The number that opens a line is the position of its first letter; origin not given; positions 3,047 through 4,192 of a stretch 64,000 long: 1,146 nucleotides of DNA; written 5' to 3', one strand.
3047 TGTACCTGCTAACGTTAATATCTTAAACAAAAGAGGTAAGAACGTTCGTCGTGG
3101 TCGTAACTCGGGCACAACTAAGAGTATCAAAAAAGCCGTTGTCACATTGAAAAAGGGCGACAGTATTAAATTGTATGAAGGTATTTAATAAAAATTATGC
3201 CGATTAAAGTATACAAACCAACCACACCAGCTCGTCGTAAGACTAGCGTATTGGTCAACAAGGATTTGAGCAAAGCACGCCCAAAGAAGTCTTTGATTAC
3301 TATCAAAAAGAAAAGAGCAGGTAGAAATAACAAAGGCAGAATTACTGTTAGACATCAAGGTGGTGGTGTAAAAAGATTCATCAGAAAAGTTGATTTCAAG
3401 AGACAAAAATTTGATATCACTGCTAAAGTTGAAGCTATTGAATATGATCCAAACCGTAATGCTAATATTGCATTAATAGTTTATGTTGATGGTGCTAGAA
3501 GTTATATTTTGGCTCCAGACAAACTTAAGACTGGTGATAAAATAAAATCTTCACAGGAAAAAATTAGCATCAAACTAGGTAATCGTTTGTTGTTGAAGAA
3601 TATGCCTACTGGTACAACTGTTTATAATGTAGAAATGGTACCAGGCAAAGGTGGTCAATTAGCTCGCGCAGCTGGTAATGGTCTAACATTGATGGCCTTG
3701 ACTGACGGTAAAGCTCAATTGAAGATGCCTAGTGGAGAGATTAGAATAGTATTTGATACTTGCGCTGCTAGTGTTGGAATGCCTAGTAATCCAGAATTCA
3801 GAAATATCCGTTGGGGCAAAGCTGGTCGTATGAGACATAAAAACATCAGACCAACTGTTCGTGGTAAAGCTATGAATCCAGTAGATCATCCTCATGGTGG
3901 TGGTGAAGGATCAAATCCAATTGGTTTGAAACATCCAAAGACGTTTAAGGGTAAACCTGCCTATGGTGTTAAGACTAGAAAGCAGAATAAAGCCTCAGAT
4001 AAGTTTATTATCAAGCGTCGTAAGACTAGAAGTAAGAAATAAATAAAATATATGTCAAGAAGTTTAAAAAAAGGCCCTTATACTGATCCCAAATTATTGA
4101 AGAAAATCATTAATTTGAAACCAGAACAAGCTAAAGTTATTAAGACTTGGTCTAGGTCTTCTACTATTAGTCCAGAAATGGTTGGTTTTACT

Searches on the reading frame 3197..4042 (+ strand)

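Call 56: search_protein_families(library=pfam, proteins=[window:3197-4042:+], max_evalue=0.0001)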
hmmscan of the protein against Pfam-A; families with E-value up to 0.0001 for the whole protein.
window:3197-4042:+ (281 aa): 2 families
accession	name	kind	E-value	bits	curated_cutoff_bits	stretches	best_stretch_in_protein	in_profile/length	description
PF03947.24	Ribosomal_L2_C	-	2.1e-45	154.3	33.7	1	127-251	2-125/126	Ribosomal Proteins L2, C-terminal domain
PF00181.30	Ribosomal_L2_N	-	1.2e-33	115.4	23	1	42-117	1-76/77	Ribosomal Proteins L2, RNA binding N-terminal domain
